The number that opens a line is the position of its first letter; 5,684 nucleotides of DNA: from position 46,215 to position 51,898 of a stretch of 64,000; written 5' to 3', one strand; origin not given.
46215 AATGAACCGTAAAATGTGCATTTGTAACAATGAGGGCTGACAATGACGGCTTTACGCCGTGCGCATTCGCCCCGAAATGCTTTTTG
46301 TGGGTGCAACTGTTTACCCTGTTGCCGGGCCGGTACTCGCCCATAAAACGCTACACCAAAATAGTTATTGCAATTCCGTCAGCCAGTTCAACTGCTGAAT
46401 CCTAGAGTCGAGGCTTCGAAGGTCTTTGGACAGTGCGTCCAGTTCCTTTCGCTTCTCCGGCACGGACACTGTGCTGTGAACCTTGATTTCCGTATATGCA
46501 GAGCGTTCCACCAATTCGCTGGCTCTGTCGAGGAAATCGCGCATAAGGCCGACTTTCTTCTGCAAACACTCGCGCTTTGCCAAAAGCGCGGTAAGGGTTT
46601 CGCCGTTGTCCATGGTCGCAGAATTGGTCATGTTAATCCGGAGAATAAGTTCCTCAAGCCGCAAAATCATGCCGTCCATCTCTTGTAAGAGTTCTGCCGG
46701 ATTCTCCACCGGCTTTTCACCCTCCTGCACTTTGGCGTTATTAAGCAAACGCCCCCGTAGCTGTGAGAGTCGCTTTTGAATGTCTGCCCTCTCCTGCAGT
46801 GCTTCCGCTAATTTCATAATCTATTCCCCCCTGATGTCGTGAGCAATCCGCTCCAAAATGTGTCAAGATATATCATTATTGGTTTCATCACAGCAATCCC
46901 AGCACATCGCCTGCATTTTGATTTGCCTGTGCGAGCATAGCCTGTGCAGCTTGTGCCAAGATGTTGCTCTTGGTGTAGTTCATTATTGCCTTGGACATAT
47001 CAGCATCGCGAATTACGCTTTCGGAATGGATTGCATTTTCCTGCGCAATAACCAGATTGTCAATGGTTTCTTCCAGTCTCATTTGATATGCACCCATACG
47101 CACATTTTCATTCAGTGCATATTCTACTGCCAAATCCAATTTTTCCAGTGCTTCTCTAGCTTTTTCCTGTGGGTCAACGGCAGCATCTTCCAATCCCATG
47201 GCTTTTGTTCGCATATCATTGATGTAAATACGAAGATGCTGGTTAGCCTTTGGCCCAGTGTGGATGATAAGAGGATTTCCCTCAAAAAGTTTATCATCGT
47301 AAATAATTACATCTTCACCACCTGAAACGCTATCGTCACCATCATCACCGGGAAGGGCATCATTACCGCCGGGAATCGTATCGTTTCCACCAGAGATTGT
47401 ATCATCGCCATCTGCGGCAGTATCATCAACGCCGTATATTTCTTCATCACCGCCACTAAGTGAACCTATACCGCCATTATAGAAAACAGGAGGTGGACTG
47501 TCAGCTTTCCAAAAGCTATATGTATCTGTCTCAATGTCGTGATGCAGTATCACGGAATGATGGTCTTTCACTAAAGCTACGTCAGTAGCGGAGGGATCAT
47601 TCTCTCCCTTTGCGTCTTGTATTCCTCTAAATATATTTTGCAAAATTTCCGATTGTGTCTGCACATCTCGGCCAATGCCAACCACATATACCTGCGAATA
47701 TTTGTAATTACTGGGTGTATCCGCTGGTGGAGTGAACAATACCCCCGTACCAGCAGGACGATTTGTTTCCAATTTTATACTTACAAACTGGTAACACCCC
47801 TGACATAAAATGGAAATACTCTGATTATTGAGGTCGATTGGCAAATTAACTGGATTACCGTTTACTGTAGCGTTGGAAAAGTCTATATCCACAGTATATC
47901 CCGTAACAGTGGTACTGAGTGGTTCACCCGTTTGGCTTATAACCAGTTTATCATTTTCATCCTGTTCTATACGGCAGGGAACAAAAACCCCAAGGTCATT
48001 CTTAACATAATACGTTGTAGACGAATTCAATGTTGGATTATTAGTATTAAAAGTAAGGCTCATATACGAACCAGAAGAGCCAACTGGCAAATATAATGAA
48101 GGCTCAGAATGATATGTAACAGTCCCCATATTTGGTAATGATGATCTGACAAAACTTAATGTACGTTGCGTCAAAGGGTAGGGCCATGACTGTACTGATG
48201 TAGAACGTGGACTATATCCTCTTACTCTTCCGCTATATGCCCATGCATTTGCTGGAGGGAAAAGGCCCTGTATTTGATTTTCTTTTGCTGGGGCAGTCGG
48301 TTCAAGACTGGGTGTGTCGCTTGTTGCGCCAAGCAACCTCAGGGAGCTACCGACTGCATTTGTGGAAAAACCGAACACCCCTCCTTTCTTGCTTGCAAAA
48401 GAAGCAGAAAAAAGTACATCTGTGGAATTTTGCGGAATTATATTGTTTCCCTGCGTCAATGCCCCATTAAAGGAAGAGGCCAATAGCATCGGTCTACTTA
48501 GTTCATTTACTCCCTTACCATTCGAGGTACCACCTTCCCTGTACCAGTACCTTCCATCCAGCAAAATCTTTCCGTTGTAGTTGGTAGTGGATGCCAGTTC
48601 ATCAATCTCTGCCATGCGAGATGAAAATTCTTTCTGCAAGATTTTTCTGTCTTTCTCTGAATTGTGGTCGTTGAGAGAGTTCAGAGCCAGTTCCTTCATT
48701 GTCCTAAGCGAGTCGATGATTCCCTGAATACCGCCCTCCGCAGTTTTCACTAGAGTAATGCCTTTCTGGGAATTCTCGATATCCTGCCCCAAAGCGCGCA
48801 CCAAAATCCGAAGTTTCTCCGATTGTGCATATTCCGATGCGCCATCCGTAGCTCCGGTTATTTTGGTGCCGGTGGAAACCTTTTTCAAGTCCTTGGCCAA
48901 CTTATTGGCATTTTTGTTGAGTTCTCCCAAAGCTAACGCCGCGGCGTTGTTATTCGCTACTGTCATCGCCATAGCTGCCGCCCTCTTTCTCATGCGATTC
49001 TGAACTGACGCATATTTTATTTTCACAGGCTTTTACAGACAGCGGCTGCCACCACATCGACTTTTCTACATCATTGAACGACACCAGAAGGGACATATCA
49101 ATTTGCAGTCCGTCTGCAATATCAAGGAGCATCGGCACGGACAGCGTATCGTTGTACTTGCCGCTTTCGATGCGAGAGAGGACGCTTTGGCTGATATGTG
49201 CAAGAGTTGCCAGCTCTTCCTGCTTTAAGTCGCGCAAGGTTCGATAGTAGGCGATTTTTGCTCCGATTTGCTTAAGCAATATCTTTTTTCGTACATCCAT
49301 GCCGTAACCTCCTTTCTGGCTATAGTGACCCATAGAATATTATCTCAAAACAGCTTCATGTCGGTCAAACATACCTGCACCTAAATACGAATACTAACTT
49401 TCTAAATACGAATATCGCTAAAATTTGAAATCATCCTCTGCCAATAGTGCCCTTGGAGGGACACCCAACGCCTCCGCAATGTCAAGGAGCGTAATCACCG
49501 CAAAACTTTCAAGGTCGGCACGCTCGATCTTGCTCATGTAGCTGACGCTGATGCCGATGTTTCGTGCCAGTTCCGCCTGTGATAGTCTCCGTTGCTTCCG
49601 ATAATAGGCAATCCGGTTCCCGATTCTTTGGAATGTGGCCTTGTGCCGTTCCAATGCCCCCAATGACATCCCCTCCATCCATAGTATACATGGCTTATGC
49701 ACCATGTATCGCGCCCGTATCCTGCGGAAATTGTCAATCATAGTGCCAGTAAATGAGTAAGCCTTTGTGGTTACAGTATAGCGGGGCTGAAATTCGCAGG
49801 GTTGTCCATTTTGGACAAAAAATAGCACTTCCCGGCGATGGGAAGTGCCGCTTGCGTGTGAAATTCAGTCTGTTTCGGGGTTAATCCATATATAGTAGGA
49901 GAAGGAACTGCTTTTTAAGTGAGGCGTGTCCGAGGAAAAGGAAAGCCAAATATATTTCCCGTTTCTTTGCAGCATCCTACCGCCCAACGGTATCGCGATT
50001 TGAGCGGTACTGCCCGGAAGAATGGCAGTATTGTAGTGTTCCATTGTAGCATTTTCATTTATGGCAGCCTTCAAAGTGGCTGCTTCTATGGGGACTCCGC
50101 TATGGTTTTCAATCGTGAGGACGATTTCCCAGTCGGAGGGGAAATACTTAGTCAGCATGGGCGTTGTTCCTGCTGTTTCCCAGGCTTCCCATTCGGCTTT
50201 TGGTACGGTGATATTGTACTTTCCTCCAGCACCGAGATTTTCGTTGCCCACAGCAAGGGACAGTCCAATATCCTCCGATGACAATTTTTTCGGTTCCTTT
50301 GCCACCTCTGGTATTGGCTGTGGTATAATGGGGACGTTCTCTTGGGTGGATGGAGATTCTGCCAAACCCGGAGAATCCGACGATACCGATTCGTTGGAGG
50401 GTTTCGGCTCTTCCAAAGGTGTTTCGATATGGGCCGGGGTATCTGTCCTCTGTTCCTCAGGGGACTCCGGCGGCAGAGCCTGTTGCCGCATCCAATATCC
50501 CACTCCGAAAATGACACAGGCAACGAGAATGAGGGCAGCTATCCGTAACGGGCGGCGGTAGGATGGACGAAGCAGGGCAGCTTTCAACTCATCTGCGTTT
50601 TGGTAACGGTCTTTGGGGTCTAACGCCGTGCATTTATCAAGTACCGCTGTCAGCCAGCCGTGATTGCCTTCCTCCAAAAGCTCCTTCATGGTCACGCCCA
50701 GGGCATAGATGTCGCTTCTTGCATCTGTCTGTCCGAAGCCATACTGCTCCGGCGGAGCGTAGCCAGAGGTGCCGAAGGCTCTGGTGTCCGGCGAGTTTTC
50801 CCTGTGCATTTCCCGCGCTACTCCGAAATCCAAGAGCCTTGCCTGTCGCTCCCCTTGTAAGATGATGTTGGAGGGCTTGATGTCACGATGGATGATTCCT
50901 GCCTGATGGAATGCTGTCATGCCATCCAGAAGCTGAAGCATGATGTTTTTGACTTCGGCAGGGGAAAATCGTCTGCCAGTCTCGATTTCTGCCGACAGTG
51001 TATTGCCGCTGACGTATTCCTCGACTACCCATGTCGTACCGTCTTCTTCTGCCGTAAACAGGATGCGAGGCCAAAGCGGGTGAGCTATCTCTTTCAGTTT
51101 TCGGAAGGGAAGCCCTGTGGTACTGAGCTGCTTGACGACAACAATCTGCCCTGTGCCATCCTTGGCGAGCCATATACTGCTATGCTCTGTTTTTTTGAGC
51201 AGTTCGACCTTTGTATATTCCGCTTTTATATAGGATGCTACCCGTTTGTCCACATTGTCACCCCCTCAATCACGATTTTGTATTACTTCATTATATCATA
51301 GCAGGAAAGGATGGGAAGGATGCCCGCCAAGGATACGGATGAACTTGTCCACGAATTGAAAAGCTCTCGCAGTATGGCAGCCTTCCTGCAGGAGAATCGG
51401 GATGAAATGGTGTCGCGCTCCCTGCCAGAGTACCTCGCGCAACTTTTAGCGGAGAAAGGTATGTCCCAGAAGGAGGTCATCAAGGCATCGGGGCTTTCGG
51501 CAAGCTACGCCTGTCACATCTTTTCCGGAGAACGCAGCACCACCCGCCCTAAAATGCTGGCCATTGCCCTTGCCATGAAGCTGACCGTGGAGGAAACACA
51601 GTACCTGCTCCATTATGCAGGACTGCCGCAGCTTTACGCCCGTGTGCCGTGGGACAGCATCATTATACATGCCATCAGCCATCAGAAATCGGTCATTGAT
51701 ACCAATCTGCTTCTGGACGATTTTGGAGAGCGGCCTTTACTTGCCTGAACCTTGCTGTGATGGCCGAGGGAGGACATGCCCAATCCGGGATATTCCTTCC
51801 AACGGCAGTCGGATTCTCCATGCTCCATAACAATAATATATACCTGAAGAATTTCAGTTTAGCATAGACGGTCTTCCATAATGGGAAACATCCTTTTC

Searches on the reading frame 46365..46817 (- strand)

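Call 30: search_protein_families(library=pfam, proteins=[window:46365-46817:-], max_evalue=0.001)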
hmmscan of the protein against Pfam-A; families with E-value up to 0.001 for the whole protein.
window:46365-46817:- (150 aa): 2 families
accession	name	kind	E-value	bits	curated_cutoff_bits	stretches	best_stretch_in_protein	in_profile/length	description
PF20935.2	DUF6847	-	3.4e-49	166.9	27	1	10-149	1-141/141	Family of unknown function (DUF6847)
PF23109.1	ARCH_RTEL1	-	0.00055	20.4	27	1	28-109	21-104/181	RTEL1 helicase, ARCH domain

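Call 64: search_protein_families(library=padloc, proteins=[window:46365-46817:-], max_evalue=0.001)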
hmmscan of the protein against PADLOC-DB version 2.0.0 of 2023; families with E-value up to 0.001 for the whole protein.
window:46365-46817:- (150 aa): 1 family
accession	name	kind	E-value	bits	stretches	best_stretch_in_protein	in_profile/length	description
PDLC01075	C3a139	-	0.00045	16.7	0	7-82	331-389/948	HKD+Snf2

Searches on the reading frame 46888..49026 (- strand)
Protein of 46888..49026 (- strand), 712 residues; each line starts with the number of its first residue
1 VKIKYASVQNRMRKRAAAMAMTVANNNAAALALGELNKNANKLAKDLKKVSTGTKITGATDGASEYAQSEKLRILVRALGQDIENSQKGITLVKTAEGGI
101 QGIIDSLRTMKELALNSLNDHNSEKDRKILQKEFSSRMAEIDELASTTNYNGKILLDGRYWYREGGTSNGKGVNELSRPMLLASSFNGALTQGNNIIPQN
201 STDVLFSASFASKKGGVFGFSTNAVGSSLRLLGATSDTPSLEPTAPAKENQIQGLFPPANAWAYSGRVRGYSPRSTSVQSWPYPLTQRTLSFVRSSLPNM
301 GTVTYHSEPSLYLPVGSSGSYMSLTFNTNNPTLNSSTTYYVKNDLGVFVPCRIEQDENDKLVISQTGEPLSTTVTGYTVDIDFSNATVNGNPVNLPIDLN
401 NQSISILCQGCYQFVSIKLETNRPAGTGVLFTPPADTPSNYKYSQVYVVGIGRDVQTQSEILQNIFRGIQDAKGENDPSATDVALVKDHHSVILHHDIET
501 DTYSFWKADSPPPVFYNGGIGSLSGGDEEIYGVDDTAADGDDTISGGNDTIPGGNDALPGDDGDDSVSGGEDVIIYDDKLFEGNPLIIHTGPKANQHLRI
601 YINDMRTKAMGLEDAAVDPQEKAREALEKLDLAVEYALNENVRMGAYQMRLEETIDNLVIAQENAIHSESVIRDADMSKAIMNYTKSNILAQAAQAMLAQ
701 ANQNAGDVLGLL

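Call 30: search_protein_families(library=pfam, proteins=[window:46888-49026:-], max_evalue=0.001)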
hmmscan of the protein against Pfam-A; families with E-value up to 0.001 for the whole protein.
window:46888-49026:- (712 aa): 2 families
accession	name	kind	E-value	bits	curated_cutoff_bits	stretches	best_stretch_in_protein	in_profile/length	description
PF00669.25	Flagellin_N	-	4.5e-29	101.7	26.6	1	24-158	2-136/139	Bacterial flagellin N-terminal helical region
PF00700.27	Flagellin_C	-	1.1e-15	58.1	23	1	629-712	3-86/86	Bacterial flagellin C-terminal helical region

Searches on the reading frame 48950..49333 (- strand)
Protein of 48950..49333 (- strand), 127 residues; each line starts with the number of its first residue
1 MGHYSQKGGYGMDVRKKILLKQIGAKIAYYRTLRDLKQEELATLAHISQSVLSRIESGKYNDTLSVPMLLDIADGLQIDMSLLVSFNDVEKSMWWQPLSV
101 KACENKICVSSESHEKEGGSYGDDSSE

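Call 65: search_protein_families(library=pfam, proteins=[window:48950-49333:-], max_evalue=0.001)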
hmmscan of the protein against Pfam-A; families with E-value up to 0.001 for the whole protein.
window:48950-49333:- (127 aa): 4 families
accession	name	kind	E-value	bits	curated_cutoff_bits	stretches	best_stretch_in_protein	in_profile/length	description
PF01381.28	HTH_3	-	1.3e-10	41.6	23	1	27-82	1-54/55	Helix-turn-helix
PF13560.12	HTH_31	-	6.9e-08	33.1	27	1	22-79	1-57/64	Helix-turn-helix domain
PF13744.12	HTH_37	-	0.00021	21.5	27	1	22-81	18-76/80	Helix-turn-helix domain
PF12844.13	HTH_19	-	0.00028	21.1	30.2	1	24-74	1-49/64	Helix-turn-helix domain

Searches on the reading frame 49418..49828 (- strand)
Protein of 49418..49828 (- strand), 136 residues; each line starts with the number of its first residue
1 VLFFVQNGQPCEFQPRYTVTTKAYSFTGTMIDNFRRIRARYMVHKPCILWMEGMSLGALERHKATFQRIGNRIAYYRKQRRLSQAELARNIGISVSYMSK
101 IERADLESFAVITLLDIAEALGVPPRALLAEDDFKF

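Call 65: search_protein_families(library=pfam, proteins=[window:49418-49828:-], max_evalue=0.001)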
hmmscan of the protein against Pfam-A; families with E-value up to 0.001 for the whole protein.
window:49418-49828:- (136 aa): 7 families
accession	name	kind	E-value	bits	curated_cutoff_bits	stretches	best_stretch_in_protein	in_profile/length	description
PF01381.28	HTH_3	-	1.5e-11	44.5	23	1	73-127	1-54/55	Helix-turn-helix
PF13560.12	HTH_31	-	1.1e-09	38.9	27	1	69-130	2-62/64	Helix-turn-helix domain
PF12844.13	HTH_19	-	1.6e-07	31.5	30.2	1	70-130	1-60/64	Helix-turn-helix domain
PF13744.12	HTH_37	-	1.9e-07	31.2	27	1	68-122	18-72/80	Helix-turn-helix domain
PF13443.12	HTH_26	-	6.6e-07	29.9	22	1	73-126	2-55/63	Cro/C1-type HTH DNA-binding domain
PF13412.12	HTH_24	-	1.7e-05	24.7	21.9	0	77-97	13-33/48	Winged helix-turn-helix DNA-binding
PF13413.12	HTH_25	-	8.8e-05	22.7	24.6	0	77-110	6-39/62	Helix-turn-helix domain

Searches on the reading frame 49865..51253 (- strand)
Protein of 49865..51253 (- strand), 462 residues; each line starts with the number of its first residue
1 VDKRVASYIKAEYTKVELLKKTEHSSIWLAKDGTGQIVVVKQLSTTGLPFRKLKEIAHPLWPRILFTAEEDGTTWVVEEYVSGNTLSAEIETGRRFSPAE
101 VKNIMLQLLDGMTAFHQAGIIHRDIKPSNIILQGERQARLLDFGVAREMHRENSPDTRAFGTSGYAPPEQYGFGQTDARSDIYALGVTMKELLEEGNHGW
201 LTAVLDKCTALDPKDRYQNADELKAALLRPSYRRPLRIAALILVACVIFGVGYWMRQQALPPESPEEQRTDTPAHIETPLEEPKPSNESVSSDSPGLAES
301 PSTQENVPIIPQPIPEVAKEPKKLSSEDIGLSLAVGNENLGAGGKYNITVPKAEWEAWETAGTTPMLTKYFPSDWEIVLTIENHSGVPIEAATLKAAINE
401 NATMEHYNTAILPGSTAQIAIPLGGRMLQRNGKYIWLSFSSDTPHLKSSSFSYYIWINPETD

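Call 30: search_protein_families(library=pfam, proteins=[window:49865-51253:-], max_evalue=0.001)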
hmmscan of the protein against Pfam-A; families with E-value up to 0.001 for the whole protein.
window:49865-51253:- (462 aa): 4 families
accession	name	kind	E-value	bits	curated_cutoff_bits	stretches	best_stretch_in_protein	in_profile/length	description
PF00069.31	Pkinase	-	1.4e-31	110.3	31.7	1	53-194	52-192/263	Protein kinase domain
PF07714.23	PK_Tyr_Ser-Thr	-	2.8e-19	69.9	23.1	1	52-200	54-205/258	Protein tyrosine and serine/threonine kinase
PF03109.22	ABC1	-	5.5e-06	26.1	22.9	1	75-153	144-221/244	ABC1 atypical kinase-like domain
PF17667.7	Pkinase_fungal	-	0.00023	20.4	24.1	1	115-162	302-356/387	Fungal protein kinase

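Call 64: search_protein_families(library=padloc, proteins=[window:49865-51253:-], max_evalue=0.001)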
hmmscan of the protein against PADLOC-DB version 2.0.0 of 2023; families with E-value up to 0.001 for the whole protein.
window:49865-51253:- (462 aa): 34 families (the best 25 are shown)
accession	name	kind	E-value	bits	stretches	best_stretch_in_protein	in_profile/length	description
PDLC04042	PD-T4-6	-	6.2e-39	132.4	1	53-193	63-206/292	-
PDLC04047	PD-T4-6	-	1.4e-36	124.2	1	51-194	63-207/327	-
PDLC04138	mad6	-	2.5e-36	123.8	1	12-194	52-251/659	mads_6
PDLC04053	PD-T4-6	-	1.4e-35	121.3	1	55-193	65-205/311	-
PDLC04054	PD-T4-6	-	7.7e-35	118.9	1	69-193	81-207/347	-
PDLC04045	PD-T4-6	-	5e-33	112.5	1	58-193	98-240/350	-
PDLC04060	PD-T4-6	-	5.4e-33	112.6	1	63-193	72-203/486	-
PDLC04061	PD-T4-6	-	8.4e-33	112.6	1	71-193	90-217/510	-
PDLC04044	PD-T4-6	-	2.3e-32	110.6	1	52-193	90-233/372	-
PDLC04057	PD-T4-6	-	2.4e-30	103.9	2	56-193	65-204/443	-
PDLC04043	PD-T4-6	-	9.3e-30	102.1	1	67-193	83-211/452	-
PDLC04062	PD-T4-6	-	6.6e-29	99.2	1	51-193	89-232/450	-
PDLC04048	PD-T4-6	-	4.5e-28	96.6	1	54-193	66-206/354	-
PDLC04052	PD-T4-6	-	1.8e-27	94.7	1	73-193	87-210/496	-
PDLC04039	PD-T4-6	-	1.4e-25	88.3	1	69-193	84-209/458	-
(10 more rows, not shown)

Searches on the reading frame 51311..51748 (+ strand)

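Call 65: search_protein_families(library=pfam, proteins=[window:51311-51748:+], max_evalue=0.001)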
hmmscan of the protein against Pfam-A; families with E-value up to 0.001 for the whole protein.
window:51311-51748:+ (145 aa): 2 families
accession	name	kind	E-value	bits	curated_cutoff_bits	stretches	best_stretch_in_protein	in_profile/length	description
PF01381.28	HTH_3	-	1.1e-05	25.8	23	1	42-95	1-54/55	Helix-turn-helix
PF13560.12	HTH_31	-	0.00028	21.6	27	1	41-97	5-62/64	Helix-turn-helix domain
